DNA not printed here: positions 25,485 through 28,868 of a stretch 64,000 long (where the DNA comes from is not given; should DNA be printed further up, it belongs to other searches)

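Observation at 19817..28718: Four-gene, translationally coupled SNF2 helicase / 243-aa unknown / Type III Mod / Type III Res cassette: an extended, two-motor restriction system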

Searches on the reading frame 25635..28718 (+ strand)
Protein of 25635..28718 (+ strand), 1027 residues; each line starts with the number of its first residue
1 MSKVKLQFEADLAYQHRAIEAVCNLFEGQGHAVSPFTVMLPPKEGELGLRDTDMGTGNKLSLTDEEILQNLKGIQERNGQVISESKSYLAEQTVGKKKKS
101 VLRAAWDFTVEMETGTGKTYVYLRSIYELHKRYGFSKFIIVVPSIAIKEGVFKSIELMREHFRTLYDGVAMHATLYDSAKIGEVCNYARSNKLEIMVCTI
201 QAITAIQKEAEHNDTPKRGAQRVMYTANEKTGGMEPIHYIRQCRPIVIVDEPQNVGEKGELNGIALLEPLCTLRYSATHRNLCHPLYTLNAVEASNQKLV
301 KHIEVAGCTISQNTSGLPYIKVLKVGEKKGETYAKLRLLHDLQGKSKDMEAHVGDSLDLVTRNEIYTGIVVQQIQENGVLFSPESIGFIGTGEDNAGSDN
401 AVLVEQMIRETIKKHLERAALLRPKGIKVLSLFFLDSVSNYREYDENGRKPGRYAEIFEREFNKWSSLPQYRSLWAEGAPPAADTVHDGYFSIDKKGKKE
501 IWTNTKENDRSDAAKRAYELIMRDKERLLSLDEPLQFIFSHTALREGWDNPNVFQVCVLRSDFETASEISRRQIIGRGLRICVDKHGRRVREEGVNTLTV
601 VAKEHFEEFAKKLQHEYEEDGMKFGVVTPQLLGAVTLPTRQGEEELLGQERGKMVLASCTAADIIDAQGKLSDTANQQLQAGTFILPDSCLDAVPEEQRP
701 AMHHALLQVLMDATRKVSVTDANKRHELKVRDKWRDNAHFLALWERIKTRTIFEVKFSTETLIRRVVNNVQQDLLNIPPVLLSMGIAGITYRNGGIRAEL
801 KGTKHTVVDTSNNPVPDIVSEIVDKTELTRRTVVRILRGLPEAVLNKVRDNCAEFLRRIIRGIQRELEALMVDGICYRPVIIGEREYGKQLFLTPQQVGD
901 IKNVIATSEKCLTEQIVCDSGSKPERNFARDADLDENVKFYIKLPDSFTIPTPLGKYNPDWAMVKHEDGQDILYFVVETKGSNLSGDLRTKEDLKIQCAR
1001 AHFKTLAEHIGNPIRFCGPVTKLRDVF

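Call 3: search_protein_families(library=pfam, proteins=[window:25635-28718:+], max_evalue=0.01)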
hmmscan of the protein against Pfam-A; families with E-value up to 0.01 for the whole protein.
window:25635-28718:+ (1027 aa): 3 families
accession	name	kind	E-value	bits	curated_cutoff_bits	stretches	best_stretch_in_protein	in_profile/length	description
PF19778.5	RE_endonuc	-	1.4e-31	108.9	23.4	1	910-1007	2-98/108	Endonuclease domain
PF04851.21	ResIII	-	5.3e-12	46.4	22.5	1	105-217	23-115/164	Type III restriction enzyme, res subunit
PF00270.35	DEAD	-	4.3e-06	27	26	1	107-207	16-109/167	DEAD/DEAH box helicase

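Call 4: search_protein_families(library=padloc, proteins=[window:25635-28718:+], max_evalue=0.01)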
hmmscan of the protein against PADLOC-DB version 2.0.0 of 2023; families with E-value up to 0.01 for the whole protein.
window:25635-28718:+ (1027 aa): 10 families
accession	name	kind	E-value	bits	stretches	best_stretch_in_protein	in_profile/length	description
PDLC03647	REase_III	-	5.8e-265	880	1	5-1008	2-966/989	Type III restriction enzyme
PDLC03649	REase_III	-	2.8e-92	308.2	1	5-1009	4-949/973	Type III restriction enzyme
PDLC03648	REase_III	-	1.4e-08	31.3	1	535-612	311-382/871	Type III restriction enzyme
PDLC03653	REase_III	-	3.5e-05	20.1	1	526-622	417-508/883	Type III restriction enzyme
PDLC03650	REase_III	-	4.2e-05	20.1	0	534-586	377-426/898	Type III restriction enzyme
PDLC01763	Cas3b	-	0.00038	17.3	1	74-156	234-314/762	-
PDLC02706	PbeA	-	0.00046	16.9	1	111-149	291-329/722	PbeA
PDLC02707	PbeA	-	0.00065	16.4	1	103-203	266-364/672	PbeA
PDLC03651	REase_III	-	0.0025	13.9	0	528-581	402-457/873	Type III restriction enzyme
PDLC01439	typeIV_DinG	-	0.0055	13.4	1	99-167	36-89/575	CAS-IV-A; associated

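Call 5: search_protein_families(library=ncbifam, proteins=[window:25635-28718:+], max_evalue=0.01)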
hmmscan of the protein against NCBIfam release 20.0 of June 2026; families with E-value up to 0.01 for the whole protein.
window:25635-28718:+ (1027 aa): 2 families
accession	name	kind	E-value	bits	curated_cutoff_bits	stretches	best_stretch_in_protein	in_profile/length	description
NF012027.0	PRK15483.1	equivalog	2.2e-99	333.7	564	1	6-1009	3-960/986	type III restriction-modification system endonuclease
NF046055.1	restr_BPTD_3080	equivalog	4.8e-07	28.1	800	0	902-985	843-926/970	BPTD_3080 family restriction endonuclease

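Call 80: find_related_loci(query=A6, collection=viral_contigs, flank=10000)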
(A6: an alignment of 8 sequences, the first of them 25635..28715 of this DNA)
Query A6 (1027 aa) in viral_contigs; peptide patterns used: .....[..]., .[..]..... (x = any residue, [..] = any of these).
294 stretches matched a pattern; 206 encode a relative of the query (tblastn E <= 1e-3); the best 80 are kept; 80 distinct loci.
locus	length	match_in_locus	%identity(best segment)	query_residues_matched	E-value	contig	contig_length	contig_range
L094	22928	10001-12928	43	4-1016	0e+0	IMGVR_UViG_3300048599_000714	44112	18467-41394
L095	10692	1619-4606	42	4-1017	0e+0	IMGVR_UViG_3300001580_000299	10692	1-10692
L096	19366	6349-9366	41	4-1027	0e+0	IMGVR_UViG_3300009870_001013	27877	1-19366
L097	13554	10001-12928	41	4-1017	0e+0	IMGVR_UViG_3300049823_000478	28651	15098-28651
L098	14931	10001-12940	42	4-1016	0e+0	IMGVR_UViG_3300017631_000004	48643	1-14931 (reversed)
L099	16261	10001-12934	42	4-1017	0e+0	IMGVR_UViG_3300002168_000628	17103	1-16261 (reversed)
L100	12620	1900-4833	41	4-1017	0e+0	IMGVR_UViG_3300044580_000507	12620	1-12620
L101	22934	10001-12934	41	4-1017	0e+0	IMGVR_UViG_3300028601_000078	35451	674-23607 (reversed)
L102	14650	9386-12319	42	4-1017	0e+0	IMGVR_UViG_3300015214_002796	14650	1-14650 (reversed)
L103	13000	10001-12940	40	3-1008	0e+0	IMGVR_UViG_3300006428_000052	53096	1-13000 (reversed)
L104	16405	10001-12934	41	4-1017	0e+0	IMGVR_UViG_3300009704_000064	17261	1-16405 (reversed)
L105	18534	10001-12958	40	4-1016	0e+0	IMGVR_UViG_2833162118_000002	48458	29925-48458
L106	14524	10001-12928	39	1-1011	0e+0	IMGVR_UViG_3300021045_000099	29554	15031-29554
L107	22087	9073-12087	40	1-1026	0e+0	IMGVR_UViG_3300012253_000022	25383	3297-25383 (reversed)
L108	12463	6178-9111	41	4-1017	0e+0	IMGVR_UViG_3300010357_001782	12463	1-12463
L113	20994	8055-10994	38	4-1007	0e+0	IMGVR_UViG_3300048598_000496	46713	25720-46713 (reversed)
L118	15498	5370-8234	35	2-1007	3e-169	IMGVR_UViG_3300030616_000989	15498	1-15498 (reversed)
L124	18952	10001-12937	36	4-1007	5e-163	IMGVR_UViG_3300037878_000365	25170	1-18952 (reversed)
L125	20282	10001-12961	35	4-1017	5e-163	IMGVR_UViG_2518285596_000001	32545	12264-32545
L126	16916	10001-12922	34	6-1007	5e-158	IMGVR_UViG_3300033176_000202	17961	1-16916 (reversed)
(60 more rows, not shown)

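Call 83: search_protein_families(library=pfam, proteins=[L124:3652-6534:+, L126:4887-7937:+, L118:380-3265:+, L113:2135-5032:+, L125:12952-15828:+], max_evalue=0.001)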
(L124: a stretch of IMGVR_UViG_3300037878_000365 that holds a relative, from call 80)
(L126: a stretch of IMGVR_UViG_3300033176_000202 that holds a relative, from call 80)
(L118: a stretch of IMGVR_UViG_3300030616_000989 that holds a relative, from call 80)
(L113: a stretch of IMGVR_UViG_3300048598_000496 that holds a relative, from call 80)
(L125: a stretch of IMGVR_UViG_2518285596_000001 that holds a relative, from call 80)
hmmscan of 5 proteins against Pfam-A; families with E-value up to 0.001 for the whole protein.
L124:3652-6534:+ (961 aa): 4 families
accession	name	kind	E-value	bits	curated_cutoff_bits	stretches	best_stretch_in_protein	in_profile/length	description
PF00176.29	SNF2-rel_dom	-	6.7e-30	104.6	24.9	1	68-269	17-222/290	SNF2-related domain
PF00271.37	Helicase_C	-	5.7e-21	75.3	23.5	1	447-555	4-110/110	Helicase conserved C-terminal domain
PF04851.21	ResIII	-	2.9e-08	34.2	22.5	1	66-210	21-162/164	Type III restriction enzyme, res subunit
PF00270.35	DEAD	-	8.4e-08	32.6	26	1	72-211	18-161/167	DEAD/DEAH box helicase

L126:4887-7937:+ (1017 aa): 5 families
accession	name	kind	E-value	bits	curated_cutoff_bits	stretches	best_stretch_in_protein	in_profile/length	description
PF00176.29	SNF2-rel_dom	-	5.4e-30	104.9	24.9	1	109-319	18-233/290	SNF2-related domain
PF00271.37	Helicase_C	-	5.9e-17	62.3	23.5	1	535-605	39-110/110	Helicase conserved C-terminal domain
PF00270.35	DEAD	-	3.8e-10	40.2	26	1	111-253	17-165/167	DEAD/DEAH box helicase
PF04851.21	ResIII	-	1.1e-07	32.3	22.5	1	111-247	26-162/164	Type III restriction enzyme, res subunit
PF13872.12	AAA_34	-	0.00018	21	27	0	81-153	33-106/306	P-loop containing NTP hydrolase pore-1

L118:380-3265:+ (962 aa): 5 families
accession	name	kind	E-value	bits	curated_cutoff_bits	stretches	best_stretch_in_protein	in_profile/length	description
PF00176.29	SNF2-rel_dom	-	5.5e-37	127.9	24.9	1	53-294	2-251/290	SNF2-related domain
PF00271.37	Helicase_C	-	3.4e-20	72.8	23.5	1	448-556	4-110/110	Helicase conserved C-terminal domain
PF04851.21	ResIII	-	6.1e-11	42.9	22.5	1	48-208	3-162/164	Type III restriction enzyme, res subunit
PF00270.35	DEAD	-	6.8e-11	42.6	26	1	70-209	18-161/167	DEAD/DEAH box helicase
PF13872.12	AAA_34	-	2.1e-05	24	27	1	66-191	60-204/306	P-loop containing NTP hydrolase pore-1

L113:2135-5032:+ (966 aa): 5 families
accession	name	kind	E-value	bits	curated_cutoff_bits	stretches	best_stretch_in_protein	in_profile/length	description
PF00176.29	SNF2-rel_dom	-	1.3e-32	113.5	24.9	1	62-302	17-260/290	SNF2-related domain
PF00271.37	Helicase_C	-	3.7e-21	75.9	23.5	1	453-561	4-110/110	Helicase conserved C-terminal domain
PF04851.21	ResIII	-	3.9e-10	40.3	22.5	1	45-204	4-162/164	Type III restriction enzyme, res subunit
PF00270.35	DEAD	-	3.9e-07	30.4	26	1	65-205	17-161/167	DEAD/DEAH box helicase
PF13872.12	AAA_34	-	4.9e-07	29.4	27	1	34-191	32-204/306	P-loop containing NTP hydrolase pore-1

L125:12952-15828:+ (959 aa): 5 families
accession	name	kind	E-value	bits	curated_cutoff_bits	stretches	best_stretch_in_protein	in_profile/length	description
PF00176.29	SNF2-rel_dom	-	7.9e-29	101.1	24.9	1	65-293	16-252/290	SNF2-related domain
PF00271.37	Helicase_C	-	4.7e-17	62.7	23.5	1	474-550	31-110/110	Helicase conserved C-terminal domain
PF04851.21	ResIII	-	1.3e-10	41.9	22.5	1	51-203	6-162/164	Type III restriction enzyme, res subunit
PF00270.35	DEAD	-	2.4e-10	40.9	26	1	67-206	15-162/167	DEAD/DEAH box helicase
PF13872.12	AAA_34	-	8.2e-05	22.1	27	1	40-148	34-149/306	P-loop containing NTP hydrolase pore-1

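Call 91: search_dna_similar(query=L124:3652-6534:+, collection=plasmids, mode=protein, max_evalue=1e-40, max_rows=25)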
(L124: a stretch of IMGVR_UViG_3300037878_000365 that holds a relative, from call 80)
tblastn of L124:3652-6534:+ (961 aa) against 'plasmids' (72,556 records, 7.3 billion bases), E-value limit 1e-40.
Records with a match: 63; places in all: 65; records where one place covers at least 80% of the query: 46.
Best place of each record, by identity: 60-80% 2; <60% 61.
By first word of the organism name: Salmonella 15; Klebsiella 11; Providencia 5; Planktothrix 3; Escherichia 2; Aeromonas 2; Roseomonas 2; Halalkalicoccus 2; Cupriavidus 1; Rhizobium 1; and 19 more.
By predicted mobility (MOB-suite, as given by PLSDB): conjugative 33; non-mobilizable 26; mobilizable 4.
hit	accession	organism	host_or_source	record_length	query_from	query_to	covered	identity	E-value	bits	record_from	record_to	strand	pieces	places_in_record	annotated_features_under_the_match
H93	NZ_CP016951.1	Cupriavidus taiwanensis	Mimosa,single cell,nodules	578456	12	960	99%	64.2%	0e+0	1238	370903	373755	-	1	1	SNF2-related protein | helix-turn-helix domain-containing protein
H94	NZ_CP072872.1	Rhizobium sp. NLR16a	lentil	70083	16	960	98%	63.5%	0e+0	1235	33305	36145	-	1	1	SNF2-related protein | helix-turn-helix domain-containing protein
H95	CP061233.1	Escherichia coli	Sheep,cell culture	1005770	14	960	99%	55.2%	0e+0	1053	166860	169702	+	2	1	none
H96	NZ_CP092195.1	Deinococcus sp. KNUC1210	Setaria viridis,cell ...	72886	16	960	98%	50.2%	0e+0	912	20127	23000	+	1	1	SNF2-related protein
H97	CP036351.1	Planctomycetes bacterium K2D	-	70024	17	960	98%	49.1%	0e+0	893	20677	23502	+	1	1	rapA: RNA polymerase-associated protein RapA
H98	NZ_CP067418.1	Aeromonas media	cell culture,water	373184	16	960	98%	45.9%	0e+0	800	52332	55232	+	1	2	SNF2-related protein | helix-turn-helix domain-containing protein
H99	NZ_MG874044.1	Salmonella sp.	-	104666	14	960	99%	45.3%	0e+0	826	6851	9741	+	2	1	helix-turn-helix domain-containing protein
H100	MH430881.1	Salmonella enterica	-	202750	14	960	99%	45.3%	0e+0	823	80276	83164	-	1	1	rapA_1: RNA polymerase-associated protein RapA | hypothetical protein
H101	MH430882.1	Salmonella enterica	-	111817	14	960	99%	45.3%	0e+0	823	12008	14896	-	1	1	rapA_2: RNA polymerase-associated protein RapA | hypothetical protein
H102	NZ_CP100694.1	Salmonella enterica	Homo sapiens,stool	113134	14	960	99%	45.3%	0e+0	823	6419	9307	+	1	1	SNF2-related protein | helix-turn-helix domain-containing protein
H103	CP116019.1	Salmonella enterica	cell culture,pig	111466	14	960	99%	45.3%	0e+0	823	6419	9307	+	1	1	SNF2-related protein | helix-turn-helix domain-containing protein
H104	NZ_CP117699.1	Salmonella enterica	Homo sapiens,tissue sample,leg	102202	14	960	99%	45.3%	0e+0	823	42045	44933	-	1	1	SNF2-related protein | helix-turn-helix domain-containing protein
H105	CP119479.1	Salmonella enterica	Product-Raw-Ground, Comminuted or ...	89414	14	960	99%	45.3%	0e+0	823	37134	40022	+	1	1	SNF2-related protein | helix-turn-helix domain-containing protein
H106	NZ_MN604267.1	Salmonella enterica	-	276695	14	960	99%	45.3%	0e+0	823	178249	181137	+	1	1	SNF2-related protein | helix-turn-helix domain-containing protein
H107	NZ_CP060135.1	Salmonella enterica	slaughtered pig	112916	14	960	99%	45.3%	0e+0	823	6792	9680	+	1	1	SNF2-related protein | helix-turn-helix domain-containing protein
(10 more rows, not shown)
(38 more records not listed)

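Call 92: get_annotated_region(hit=H102, flank=8000)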
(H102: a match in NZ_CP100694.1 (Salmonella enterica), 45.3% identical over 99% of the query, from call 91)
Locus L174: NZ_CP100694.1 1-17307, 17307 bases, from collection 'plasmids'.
description: Salmonella enterica subsp. enterica serovar London strain R18.1595 plasmid pR18.1595_113k, complete sequence
organism: Salmonella enterica (NCBI taxid 149390)
taxonomy: Bacteria; Pseudomonadota; Gammaproteobacteria; Enterobacterales; Enterobacteriaceae; Salmonella; Salmonella enterica
host: -; source: Homo sapiens,stool; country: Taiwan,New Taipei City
typing (MOB-suite, as given by PLSDB): conjugative; replicon IncFIB; relaxase MOBC; mating-pair formation MPF_T
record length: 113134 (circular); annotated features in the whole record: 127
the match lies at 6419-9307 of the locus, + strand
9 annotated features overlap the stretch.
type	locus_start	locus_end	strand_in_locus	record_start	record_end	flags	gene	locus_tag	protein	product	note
CDS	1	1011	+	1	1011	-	-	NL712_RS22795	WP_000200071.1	RepB family plasmid replication initiator protein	GO:0006270 - DNA replication initiation [Evidence IEA]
CDS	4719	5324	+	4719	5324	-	-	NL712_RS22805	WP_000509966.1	recombinase family protein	GO:0006310 - DNA recombination [Evidence IEA]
CDS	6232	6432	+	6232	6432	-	-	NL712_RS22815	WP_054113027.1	helix-turn-helix domain-containing protein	-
CDS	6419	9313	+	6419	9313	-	-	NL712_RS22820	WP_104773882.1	SNF2-related protein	-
CDS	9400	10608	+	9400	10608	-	-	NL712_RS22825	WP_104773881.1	IS256 family transposase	-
CDS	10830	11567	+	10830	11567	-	-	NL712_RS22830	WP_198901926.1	Abi family protein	-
CDS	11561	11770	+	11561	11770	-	-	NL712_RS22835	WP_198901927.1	hypothetical protein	-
CDS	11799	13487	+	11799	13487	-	-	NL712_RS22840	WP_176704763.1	site-specific DNA-methyltransferase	GO:0006306 - DNA methylation [Evidence IEA]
CDS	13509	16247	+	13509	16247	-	-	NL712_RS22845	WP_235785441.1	DEAD/DEAH box helicase family protein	-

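Call 93: get_annotated_region(hit=H93, flank=8000)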
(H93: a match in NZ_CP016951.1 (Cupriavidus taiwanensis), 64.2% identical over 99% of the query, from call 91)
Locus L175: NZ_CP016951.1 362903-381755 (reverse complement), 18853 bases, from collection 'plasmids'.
description: Cupriavidus taiwanensis strain SWF66294 plasmid unnamed, complete sequence
organism: Cupriavidus taiwanensis (NCBI taxid 164546)
taxonomy: Bacteria; Pseudomonadota; Betaproteobacteria; Burkholderiales; Burkholderiaceae; Cupriavidus; Cupriavidus taiwanensis
host: -; source: Mimosa,single cell,nodules; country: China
typing (MOB-suite, as given by PLSDB): conjugative; relaxase MOBH,MOBP; mating-pair formation MPF_T
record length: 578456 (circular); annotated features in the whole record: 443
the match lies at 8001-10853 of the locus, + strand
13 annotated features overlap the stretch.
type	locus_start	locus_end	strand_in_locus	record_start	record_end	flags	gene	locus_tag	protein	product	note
CDS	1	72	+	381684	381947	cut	-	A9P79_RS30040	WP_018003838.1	H-NS histone family protein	-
CDS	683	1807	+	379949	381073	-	-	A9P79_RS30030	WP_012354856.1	DUF262 domain-containing protein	-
CDS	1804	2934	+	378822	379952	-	-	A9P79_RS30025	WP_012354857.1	DUF3696 domain-containing protein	-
CDS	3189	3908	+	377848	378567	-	-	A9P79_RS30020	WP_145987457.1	hypothetical protein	-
CDS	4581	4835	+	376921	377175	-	-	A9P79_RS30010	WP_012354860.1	H-NS family nucleoid-associated regulatory protein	GO:0006355 - regulation of DNA-templated transcription [Evidence IEA]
CDS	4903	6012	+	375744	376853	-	-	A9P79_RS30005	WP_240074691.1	competence protein CoiA family protein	-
CDS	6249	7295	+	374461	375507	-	-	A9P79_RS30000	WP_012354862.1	DNA-binding protein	-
CDS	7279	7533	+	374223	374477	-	-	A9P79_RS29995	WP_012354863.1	H-NS family nucleoid-associated regulatory protein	GO:0006355 - regulation of DNA-templated transcription [Evidence IEA]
CDS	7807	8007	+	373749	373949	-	-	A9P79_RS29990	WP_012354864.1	helix-turn-helix domain-containing protein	-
CDS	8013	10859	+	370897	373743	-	-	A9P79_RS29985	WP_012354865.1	SNF2-related protein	-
CDS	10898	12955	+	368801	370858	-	-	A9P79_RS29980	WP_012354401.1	site-specific DNA-methyltransferase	GO:0006306 - DNA methylation [Evidence IEA]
CDS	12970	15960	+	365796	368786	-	-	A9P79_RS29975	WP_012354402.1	DEAD/DEAH box helicase family protein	-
CDS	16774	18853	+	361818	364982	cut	-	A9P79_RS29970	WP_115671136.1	N-6 DNA methylase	GO:0006306 - DNA methylation [Evidence IEA]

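Call 101: search_solved_structures(query=window:25635-28715:+, max_evalue=0.001)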
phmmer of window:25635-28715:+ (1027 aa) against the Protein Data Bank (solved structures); distinct sequences matched with E-value up to 0.001: 1.
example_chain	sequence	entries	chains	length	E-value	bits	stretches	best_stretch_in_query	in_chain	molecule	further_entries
4zcf_C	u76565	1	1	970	3.1e-56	193.9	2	108-623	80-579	Restriction endonuclease EcoP15I, restriction subunit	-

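Call 109: get_annotated_region(hit=H95, flank=8000)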
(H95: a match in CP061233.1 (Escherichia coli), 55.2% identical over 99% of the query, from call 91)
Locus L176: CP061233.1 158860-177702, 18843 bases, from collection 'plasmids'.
description: Escherichia coli strain STEC639 plasmid pSTEC639_1, complete sequence
organism: Escherichia coli (NCBI taxid 562)
taxonomy: Bacteria; Pseudomonadota; Gammaproteobacteria; Enterobacterales; Enterobacteriaceae; Escherichia; Escherichia coli
host: -; source: Sheep,cell culture; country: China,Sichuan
typing (MOB-suite, as given by PLSDB): non-mobilizable
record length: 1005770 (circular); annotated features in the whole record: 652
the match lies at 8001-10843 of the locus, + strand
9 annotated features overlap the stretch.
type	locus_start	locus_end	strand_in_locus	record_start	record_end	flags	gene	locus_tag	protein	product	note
CDS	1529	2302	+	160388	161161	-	-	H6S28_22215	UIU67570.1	type IV toxin-antitoxin system AbiEi family antitoxin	-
CDS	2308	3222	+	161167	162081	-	-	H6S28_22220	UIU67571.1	nucleotidyl transferase AbiEii/AbiGii toxin family protein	-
CDS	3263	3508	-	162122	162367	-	-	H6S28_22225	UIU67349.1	AlpA family phage regulatory protein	-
CDS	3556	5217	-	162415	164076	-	-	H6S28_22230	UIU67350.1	DUF927 domain-containing protein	-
CDS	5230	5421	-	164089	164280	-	-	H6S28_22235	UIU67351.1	helix-turn-helix domain-containing protein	-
CDS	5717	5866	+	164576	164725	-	-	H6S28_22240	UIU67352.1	hypothetical protein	-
CDS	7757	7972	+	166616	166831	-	-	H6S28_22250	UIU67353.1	helix-turn-helix transcriptional regulator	-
CDS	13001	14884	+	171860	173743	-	-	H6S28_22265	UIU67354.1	site-specific DNA-methyltransferase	-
CDS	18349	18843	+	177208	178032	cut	dinD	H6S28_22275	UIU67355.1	DNA damage-inducible protein D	-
